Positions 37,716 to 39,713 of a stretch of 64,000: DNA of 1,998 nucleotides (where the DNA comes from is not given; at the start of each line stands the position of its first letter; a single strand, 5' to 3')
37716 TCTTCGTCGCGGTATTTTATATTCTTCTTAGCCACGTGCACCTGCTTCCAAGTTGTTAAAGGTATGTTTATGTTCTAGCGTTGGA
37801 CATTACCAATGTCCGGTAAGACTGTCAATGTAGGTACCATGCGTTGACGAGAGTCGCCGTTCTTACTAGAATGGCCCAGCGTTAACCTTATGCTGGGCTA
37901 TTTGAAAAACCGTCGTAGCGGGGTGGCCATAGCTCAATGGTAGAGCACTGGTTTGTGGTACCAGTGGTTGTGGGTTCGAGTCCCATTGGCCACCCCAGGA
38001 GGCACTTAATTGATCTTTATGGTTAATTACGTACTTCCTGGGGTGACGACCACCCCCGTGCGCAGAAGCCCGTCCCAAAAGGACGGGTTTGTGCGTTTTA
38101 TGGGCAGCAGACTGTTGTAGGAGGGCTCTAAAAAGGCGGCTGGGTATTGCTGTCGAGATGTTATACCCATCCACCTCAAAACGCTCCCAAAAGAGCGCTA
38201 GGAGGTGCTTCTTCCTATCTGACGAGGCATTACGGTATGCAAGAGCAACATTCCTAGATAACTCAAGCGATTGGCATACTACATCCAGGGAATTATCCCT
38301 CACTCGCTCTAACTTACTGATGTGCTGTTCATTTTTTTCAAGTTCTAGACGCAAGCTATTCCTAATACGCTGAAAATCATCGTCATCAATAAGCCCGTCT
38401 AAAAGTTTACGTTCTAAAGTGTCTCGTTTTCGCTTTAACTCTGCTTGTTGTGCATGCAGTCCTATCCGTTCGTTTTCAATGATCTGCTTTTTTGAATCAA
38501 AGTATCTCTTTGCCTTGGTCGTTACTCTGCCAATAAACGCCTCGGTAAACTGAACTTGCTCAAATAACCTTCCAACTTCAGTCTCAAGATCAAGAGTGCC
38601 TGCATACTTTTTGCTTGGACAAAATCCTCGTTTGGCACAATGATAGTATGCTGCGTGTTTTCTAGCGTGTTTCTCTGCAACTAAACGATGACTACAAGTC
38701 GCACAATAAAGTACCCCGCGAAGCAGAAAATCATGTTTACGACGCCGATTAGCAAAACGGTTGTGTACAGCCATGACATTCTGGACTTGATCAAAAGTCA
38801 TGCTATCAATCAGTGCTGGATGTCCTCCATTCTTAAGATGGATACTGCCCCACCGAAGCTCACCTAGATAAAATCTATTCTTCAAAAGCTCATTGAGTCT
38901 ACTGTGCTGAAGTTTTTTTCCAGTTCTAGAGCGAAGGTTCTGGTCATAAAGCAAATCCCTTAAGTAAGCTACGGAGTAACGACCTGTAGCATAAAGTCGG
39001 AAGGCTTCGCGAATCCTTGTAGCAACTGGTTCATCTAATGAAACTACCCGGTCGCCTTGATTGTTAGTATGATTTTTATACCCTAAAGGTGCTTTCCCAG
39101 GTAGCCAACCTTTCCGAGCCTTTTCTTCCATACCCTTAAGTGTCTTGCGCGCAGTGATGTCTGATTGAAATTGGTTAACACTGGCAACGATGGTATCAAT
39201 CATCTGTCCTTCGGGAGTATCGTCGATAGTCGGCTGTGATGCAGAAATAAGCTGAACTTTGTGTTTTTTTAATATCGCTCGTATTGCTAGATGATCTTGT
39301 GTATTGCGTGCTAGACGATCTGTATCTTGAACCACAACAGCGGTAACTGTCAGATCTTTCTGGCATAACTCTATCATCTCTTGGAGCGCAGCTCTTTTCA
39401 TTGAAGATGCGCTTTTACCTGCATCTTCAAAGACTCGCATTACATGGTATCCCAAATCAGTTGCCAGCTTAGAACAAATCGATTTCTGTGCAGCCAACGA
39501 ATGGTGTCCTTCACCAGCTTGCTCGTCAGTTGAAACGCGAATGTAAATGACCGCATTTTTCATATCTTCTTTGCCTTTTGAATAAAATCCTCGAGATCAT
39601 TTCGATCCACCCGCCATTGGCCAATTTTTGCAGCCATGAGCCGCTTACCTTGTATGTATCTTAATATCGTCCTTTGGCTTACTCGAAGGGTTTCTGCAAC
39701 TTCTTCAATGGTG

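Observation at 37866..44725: AT-richer integrated element next to tRNA-His, driven by a large serine recombinase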

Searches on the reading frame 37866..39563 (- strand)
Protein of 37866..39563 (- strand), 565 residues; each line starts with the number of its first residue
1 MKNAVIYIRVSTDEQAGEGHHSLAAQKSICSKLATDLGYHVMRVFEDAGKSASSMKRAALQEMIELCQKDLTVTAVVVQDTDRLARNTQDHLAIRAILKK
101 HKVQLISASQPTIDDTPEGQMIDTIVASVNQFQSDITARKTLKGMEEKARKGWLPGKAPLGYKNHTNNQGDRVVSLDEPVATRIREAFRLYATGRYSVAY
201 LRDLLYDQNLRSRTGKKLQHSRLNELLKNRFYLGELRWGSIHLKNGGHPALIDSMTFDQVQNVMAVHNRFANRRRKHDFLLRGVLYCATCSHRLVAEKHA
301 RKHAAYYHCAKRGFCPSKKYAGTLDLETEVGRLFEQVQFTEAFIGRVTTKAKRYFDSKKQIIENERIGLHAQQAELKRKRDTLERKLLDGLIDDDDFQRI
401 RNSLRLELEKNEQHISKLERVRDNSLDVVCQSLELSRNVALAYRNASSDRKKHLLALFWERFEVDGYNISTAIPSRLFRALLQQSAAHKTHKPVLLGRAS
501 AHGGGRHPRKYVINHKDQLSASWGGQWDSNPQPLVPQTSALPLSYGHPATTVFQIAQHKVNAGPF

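Call 6: search_protein_families(library=pfam, proteins=[window:37866-39563:-], max_evalue=0.01)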
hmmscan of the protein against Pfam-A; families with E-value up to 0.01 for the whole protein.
window:37866-39563:- (565 aa): 3 families
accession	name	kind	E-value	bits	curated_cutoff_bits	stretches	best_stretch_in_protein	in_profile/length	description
PF00239.26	Resolvase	-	1e-32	113.6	23.3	1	4-152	1-143/145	Resolvase, N terminal domain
PF07508.19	Recombinase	-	5.1e-12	46.4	21.1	1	184-264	7-99/102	Recombinase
PF13408.12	Zn_ribbon_recom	-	0.0005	20.8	25.3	1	280-318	1-42/58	Recombinase zinc beta ribbon domain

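Call 13: find_homologous_proteins(query=window:37866-39563:-, max_evalue=1e-20)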
Query window:37866-39563:- (565 aa): 333 proteins with E <= 1e-20 among 8000 candidates; the best 120 are listed.
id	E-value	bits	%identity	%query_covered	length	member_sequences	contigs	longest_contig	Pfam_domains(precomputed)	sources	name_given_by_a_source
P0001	0.0e+0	1281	100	100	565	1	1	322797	PF07508.20,PF00239.27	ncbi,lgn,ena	-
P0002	1.7e-216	738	62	93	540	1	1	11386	PF07508.20,PF00239.27,PF13408.13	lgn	-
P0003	2.3e-158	547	50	94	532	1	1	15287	PF07508.20,PF00239.27,PF13408.13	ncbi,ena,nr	ncbi:recombinase family protein [Patescibacteria group bacterium]|nr:recombinase family protein [Pat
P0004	2.7e-157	543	48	97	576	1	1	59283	PF07508.20,PF00239.27,PF13408.13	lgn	-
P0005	1.4e-153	531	49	93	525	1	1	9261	PF07508.20,PF00239.27,PF13408.13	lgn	-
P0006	7.6e-150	518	50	85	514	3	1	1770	PF07508.20,PF00239.27,PF13408.13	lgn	-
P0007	3.0e-149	516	48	93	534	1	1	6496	PF07508.20,PF00239.27,PF13408.13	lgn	-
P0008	6.7e-149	515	47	93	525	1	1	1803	PF07508.20,PF00239.27,PF13408.13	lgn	-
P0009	3.4e-144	500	46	92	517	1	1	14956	PF07508.20,PF00239.27,PF13408.13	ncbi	ncbi:recombinase family protein [Patescibacteria group bacterium]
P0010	2.4e-142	494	46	93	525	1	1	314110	PF07508.20,PF00239.27,PF13408.13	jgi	-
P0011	9.4e-142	492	45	96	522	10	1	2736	PF07508.20,PF00239.27,PF13408.13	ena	-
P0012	2.8e-141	490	46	94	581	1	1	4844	PF07508.20,PF00239.27,PF13408.13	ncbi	-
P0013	2.1e-140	487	49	85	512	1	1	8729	PF07508.20,PF00239.27,PF13408.13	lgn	-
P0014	4.6e-139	483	46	93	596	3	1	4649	PF07508.20,PF00239.27,PF13408.13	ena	-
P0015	4.9e-138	479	45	95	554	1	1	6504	PF07508.20,PF00239.27,PF13408.13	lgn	-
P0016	2.1e-135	471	46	93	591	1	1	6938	PF07508.20,PF00239.27,PF13408.13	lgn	-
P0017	7.6e-133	462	45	93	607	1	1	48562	PF07508.20,PF00239.27,PF13408.13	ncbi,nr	ncbi:MAG: recombinase family protein [candidate division Zixibacteria bacterium]|nr:recombinase fami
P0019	4.9e-131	456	45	93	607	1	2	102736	PF07508.20,PF00239.27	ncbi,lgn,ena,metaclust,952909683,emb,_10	metaclust:\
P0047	2.1e-122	428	44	86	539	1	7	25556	PF07508.20,PF00239.27,PF13408.13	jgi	jgi:site-specific DNA recombinase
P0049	4.5e-122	427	44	86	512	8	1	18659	PF07508.20,PF00239.27,PF13408.13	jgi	-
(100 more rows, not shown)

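Call 14: find_encoding_contigs(protein=P0002, flank=10000, max_places=4)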
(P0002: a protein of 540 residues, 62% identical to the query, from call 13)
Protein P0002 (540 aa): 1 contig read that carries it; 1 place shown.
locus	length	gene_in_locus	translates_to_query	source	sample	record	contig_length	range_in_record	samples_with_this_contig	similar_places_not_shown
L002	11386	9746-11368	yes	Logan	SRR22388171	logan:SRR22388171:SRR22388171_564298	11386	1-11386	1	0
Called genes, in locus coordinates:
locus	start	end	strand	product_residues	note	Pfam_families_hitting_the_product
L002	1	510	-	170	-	?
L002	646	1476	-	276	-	-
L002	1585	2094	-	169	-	-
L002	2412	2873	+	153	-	-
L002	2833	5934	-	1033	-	-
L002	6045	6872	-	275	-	PF01551:Peptidase_M23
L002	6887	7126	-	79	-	-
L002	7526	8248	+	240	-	-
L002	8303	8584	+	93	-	-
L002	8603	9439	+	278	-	-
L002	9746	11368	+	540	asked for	PF00239:Resolvase, PF07508:Recombinase, PF13408:Zn_ribbon_recom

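Call 15: find_encoding_contigs(protein=P0003, flank=10000, max_places=4)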
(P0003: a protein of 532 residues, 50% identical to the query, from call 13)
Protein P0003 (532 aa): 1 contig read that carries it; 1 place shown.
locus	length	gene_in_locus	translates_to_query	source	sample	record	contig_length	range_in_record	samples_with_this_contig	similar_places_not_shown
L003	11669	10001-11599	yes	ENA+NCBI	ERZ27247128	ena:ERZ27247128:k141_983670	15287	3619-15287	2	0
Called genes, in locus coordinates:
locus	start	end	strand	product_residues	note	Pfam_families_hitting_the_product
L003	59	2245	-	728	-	PF00270:DEAD, PF04851:ResIII, PF18766:SWI2_SNF2 (weak)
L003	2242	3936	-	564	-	PF01555:N6_N4_Mtase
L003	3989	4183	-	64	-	PF12728:HTH_17, PF13411:MerR_1, PF00376:MerR (weak)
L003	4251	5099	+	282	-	-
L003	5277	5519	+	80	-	-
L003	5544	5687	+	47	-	-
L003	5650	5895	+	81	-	PF18903:DUF5659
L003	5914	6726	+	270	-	-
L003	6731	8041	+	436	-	PF02195:ParB_N, PF01555:N6_N4_Mtase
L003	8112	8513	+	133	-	-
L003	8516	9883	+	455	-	PF03237:Terminase_6N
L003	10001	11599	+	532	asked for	PF00239:Resolvase, PF07508:Recombinase, PF13408:Zn_ribbon_recom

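Call 16: find_encoding_contigs(protein=P0004, flank=10000, max_places=4)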
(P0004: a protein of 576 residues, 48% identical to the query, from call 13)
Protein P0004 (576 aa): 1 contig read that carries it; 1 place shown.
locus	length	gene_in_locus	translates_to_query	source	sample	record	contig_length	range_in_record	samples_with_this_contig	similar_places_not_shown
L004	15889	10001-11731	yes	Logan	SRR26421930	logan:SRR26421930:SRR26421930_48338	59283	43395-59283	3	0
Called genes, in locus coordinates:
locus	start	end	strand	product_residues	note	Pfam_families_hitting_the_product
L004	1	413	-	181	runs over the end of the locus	-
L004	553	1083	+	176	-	-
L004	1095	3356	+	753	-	-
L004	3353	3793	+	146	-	-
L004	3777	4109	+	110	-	-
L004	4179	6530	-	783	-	-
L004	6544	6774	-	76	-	-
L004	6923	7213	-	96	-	-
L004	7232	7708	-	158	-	-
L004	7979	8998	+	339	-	-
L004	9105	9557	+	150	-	-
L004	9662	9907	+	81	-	PF18903:DUF5659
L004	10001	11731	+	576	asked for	PF00239:Resolvase, PF07508:Recombinase (weak), PF13408:Zn_ribbon_recom (weak)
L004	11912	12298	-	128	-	PF02629:CoA_binding (weak), PF13380:CoA_binding_2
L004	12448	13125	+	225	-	-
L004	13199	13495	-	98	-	PF00076:RRM_1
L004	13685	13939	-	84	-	PF14242:DUF4342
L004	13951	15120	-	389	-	-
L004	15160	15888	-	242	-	?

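Call 19: find_encoding_contigs(protein=P0001, flank=10000, max_places=5)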
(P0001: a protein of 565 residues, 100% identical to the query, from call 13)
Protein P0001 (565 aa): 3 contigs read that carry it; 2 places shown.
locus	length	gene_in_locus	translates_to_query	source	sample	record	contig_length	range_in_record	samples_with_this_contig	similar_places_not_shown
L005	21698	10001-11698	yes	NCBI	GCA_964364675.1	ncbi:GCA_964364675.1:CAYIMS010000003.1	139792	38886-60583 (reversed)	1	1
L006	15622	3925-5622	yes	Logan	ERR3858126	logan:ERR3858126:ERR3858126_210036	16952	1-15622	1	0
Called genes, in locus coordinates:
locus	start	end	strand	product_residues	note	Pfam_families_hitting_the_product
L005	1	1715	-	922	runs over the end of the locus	PF00270:DEAD, PF13401:AAA_22 (faint), PF00271:Helicase_C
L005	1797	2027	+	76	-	-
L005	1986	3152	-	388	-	PF18914:DUF5666 (faint)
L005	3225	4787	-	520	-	-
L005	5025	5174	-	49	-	-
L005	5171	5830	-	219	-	-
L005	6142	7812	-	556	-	-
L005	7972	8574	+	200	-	-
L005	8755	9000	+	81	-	PF18903:DUF5659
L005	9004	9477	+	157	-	-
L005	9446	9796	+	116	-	-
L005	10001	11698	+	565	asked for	PF00239:Resolvase, PF07508:Recombinase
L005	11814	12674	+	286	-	PF00140:Sigma70_r1_2, PF04542:Sigma70_r2, PF04539:Sigma70_r3, PF04545:Sigma70_r4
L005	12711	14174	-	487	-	-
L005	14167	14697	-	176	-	PF07638:Sigma70_ECF (weak), PF04542:Sigma70_r2, PF08281:Sigma70_r4_2, PF04545:Sigma70_r4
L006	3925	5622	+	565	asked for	PF00239:Resolvase, PF07508:Recombinase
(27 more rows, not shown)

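Call 29: find_encoding_contigs(protein=P0017, flank=10000, max_places=3)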
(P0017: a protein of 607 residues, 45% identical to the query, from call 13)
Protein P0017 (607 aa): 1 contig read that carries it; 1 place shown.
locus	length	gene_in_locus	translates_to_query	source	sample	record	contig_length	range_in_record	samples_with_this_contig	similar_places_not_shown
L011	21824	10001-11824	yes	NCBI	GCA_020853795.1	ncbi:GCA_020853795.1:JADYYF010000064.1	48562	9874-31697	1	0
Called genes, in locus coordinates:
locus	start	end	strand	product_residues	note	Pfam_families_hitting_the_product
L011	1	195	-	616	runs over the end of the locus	PF04371:PAD_porph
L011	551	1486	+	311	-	PF02899:Phage_int_SAM_1 (weak), PF00589:Phage_integrase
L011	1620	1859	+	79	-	PF13411:MerR_1 (weak)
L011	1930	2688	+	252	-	-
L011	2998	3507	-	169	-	-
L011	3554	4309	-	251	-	-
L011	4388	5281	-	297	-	PF13814:Replic_Relax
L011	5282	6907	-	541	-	-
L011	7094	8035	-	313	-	PF13814:Replic_Relax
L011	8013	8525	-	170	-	PF02075:RuvC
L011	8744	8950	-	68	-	PF01381:HTH_3 (weak)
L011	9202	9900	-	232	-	PF01726:LexA_DNA_bind, PF00717:Peptidase_S24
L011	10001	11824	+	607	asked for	PF00239:Resolvase, PF07508:Recombinase, PF13408:Zn_ribbon_recom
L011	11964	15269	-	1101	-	PF07693:KAP_NTPase, PF13401:AAA_22 (faint)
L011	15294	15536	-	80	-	PF09954:DUF2188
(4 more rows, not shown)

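Call 30: find_encoding_contigs(protein=P0019, flank=10000, max_places=3)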
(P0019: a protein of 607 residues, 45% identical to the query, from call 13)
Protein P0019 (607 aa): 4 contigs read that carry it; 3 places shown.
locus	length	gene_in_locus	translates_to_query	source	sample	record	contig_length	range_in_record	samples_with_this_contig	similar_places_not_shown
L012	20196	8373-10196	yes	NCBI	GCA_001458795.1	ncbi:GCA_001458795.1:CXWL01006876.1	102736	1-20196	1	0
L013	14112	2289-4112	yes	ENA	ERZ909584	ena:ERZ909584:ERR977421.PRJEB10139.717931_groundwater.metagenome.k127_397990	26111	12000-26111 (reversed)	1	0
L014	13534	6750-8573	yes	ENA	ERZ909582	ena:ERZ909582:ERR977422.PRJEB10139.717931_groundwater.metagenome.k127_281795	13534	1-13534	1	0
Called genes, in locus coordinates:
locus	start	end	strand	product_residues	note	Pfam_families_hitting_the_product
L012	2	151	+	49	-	?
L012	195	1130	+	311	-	PF00589:Phage_integrase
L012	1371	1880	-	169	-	-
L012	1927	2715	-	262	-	-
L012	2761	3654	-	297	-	PF13814:Replic_Relax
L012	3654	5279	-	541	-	PF12696:TraG-D_C (faint)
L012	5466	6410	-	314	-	PF13814:Replic_Relax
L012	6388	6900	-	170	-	PF02075:RuvC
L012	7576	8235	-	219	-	PF01726:LexA_DNA_bind, PF00717:Peptidase_S24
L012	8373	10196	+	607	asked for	PF00239:Resolvase, PF07508:Recombinase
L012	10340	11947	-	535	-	-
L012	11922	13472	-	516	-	PF13676:TIR_2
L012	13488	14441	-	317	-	-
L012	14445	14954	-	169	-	-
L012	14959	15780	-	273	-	PF18144:SMODS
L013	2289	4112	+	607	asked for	PF00239:Resolvase, PF07508:Recombinase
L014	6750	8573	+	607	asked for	PF00239:Resolvase, PF07508:Recombinase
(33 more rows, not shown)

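Call 35: find_related_loci(query=A1, collection=viral_contigs, flank=10000)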
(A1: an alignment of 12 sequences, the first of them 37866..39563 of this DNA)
Query A1 (565 aa) in viral_contigs; peptide patterns used: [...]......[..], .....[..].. (x = any residue, [..] = any of these).
125 stretches matched a pattern; 2 encode a relative of the query (tblastn E <= 1e-3); 2 distinct loci.
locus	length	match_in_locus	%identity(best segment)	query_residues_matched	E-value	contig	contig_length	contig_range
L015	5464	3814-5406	47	1-531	6e-165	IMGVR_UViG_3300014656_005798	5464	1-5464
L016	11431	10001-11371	23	4-465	7e-31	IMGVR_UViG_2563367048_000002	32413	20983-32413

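Call 44: find_encoding_contigs(protein=P0015, flank=10000, max_places=3)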
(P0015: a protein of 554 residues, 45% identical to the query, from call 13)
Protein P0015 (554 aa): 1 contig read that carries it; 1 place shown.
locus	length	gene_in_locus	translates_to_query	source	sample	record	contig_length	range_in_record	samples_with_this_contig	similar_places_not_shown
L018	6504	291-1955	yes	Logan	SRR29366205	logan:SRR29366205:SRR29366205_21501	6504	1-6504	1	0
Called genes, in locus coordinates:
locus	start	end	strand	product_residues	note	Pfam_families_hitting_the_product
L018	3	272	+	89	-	?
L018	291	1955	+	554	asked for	PF00239:Resolvase, PF07508:Recombinase, PF13408:Zn_ribbon_recom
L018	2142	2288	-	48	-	-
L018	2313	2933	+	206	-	-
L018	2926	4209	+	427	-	PF08843:AbiEii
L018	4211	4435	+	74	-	-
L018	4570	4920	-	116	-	-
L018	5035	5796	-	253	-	-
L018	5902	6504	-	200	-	?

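Call 45: find_encoding_contigs(protein=P0016, flank=10000, max_places=3)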
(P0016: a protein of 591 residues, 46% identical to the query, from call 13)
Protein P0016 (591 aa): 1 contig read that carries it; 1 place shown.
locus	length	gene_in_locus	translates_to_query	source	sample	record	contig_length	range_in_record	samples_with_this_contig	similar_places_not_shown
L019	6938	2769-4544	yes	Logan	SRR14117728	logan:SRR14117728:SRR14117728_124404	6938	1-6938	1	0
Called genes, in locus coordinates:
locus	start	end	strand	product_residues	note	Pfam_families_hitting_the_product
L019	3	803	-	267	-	?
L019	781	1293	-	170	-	PF02075:RuvC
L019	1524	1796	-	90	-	PF12844:HTH_19, PF13560:HTH_31, PF01381:HTH_3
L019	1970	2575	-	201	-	PF01726:LexA_DNA_bind, PF00717:Peptidase_S24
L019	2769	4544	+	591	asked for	PF00239:Resolvase, PF07508:Recombinase, PF13408:Zn_ribbon_recom (weak)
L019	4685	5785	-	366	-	PF00586:AIRS, PF02769:AIRS_C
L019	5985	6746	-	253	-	-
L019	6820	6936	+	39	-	?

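Call 68: search_protein_families(library=ncbifam, proteins=[window:37866-39563:-], max_evalue=0.01)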
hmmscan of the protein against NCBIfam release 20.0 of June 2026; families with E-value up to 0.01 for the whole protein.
window:37866-39563:- (565 aa): 6 families
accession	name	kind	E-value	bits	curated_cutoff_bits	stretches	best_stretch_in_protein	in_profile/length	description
NF047343.1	SCCmet_CcrB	equivalog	4.1e-30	104.9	900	1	2-298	7-313/542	cassette chromosome recombinase CcrB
NF041201.1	recomb_XisF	equivalog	3.5e-28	98.8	375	1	5-423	2-425/465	fdxN element excision recombinase XisF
NF047344.1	SCCmet_CcrA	equivalog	4.7e-21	75.4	700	1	1-435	1-409/442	cassette chromosome recombinase CcrA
NF049883.1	resolv_YneB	equivalog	2.7e-20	72.7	175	1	3-172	1-163/211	YneB family resolvase-like protein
NF047347.1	SCCmet_CcrC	equivalog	9e-17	60.8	900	1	4-430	5-464/558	cassette chromosome recombinase CcrC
NF033518.0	transpos_IS607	equivalog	1.3e-09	37.8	110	1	3-132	55-174/187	IS607 family transposase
